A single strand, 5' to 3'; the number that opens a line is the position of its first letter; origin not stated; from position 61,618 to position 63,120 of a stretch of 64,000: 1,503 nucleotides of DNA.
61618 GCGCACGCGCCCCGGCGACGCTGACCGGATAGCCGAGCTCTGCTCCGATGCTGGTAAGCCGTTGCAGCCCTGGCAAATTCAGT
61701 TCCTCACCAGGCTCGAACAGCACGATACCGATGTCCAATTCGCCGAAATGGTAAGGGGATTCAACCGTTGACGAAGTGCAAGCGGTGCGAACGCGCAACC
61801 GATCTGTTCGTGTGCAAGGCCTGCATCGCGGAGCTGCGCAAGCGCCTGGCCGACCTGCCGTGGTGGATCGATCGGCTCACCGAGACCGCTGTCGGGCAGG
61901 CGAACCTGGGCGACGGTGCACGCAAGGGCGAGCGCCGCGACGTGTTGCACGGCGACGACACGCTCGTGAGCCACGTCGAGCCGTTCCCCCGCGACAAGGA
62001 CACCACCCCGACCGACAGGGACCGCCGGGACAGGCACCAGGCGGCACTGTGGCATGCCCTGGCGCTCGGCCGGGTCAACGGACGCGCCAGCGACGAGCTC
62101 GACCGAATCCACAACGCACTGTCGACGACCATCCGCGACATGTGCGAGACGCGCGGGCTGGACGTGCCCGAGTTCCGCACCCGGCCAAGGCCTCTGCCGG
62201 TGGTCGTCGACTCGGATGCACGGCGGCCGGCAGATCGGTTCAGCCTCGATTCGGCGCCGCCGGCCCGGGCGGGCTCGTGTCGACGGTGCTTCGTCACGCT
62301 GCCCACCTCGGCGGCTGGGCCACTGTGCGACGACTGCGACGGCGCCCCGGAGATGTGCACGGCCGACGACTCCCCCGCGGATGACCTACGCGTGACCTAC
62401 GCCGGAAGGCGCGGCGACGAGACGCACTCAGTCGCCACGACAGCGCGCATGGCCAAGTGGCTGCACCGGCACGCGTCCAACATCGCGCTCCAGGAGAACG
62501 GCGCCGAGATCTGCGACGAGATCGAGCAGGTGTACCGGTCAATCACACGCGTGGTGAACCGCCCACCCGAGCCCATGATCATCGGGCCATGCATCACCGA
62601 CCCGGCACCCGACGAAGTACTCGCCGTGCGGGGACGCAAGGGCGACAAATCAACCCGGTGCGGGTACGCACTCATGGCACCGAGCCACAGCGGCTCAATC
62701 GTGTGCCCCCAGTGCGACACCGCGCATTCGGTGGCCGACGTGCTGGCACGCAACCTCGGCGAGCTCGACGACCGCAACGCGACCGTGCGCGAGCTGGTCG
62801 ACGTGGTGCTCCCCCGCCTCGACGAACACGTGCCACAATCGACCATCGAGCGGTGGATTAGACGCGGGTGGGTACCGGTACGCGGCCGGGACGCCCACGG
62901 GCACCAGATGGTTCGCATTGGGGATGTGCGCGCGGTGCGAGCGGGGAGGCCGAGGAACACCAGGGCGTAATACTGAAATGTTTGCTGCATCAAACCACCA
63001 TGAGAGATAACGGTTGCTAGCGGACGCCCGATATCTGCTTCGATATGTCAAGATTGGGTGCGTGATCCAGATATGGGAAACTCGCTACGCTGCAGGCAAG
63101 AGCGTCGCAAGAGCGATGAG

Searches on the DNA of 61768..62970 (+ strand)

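Call 56: search_dna_similar(query=L007:12304-13265:+, collection=phages, mode=near, max_rows=20)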
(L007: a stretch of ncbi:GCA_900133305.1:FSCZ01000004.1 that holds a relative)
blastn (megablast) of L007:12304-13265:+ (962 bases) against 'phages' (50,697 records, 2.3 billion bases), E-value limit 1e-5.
Records with a match: 10; places in all: 10; records where one place covers at least 80% of the query: 10.
Best place of each record, by identity: 90-95% 9; 80-90% 1.
By first word of the organism name: Mycobacterium 10.
By host as written in the record: Mycobacterium abscessus GD100A 1; Mycobacterium abscessus GD43A 1; Mycobacterium abscessus GD33 1; Mycobacterium abscessus CCUG48898T 1; Mycobacterium abscessus GD91 1; GD35 1; Mycobacterium abscessus GD25 1; Mycobacterium abscessus GD39 1; and 2 more.
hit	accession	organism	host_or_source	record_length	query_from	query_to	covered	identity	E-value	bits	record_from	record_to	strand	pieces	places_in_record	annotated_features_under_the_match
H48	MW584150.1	Mycobacterium phage prophi100A-2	Mycobacterium abscessus GD100A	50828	1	962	100%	94.7%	0e+0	1498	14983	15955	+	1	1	28: hypothetical protein | 29: hypothetical protein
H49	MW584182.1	Mycobacterium phage prophiGD43A-3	Mycobacterium abscessus GD43A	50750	1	962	100%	94.7%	0e+0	1498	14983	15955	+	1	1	28: hypothetical protein | 29: hypothetical protein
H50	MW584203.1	Mycobacterium phage prophiGD33-1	Mycobacterium abscessus GD33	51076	1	962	100%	94.7%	0e+0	1498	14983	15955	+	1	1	28: hypothetical protein | 29: hypothetical protein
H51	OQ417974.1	Mycobacterium phage prophiCCUG48898T-1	Mycobacterium abscessus CCUG48898T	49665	14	962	99%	91.4%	0e+0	1304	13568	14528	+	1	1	26: DNA binding protein | 27: hypothetical protein | 25: hypothetical protein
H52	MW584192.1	Mycobacterium phage prophi91-1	Mycobacterium abscessus GD91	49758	41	962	96%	92.7%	0e+0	1338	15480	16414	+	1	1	29: hypothetical protein | 30: hypothetical protein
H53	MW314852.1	Mycobacterium phage phiGD57-1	GD35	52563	55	934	91%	92.1%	0e+0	1247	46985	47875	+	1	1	63: helix-turn-helix DNA binding domain protein | 64: hypothetical protein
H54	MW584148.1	Mycobacterium phage prophiGD25-1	Mycobacterium abscessus GD25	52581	55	934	91%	92.1%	0e+0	1247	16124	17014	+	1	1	29: hypothetical protein | 30: hypothetical protein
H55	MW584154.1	Mycobacterium phage prophiGD39-2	Mycobacterium abscessus GD39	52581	55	934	91%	92.1%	0e+0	1247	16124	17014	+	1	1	29: hypothetical protein | 30: hypothetical protein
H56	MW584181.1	Mycobacterium phage prophi57-1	Mycobacterium abscessus GD57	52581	55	934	91%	92.1%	0e+0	1247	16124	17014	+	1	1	29: hypothetical protein | 30: hypothetical protein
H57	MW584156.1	Mycobacterium phage prophiGD44-1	Mycobacterium abscessus GD44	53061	43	934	93%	89.1%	0e+0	1112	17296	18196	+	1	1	32: hypothetical protein | 33: hypothetical protein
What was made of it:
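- No deposited phage carries the chimeric allele; the best match is 94.7% (call 56).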
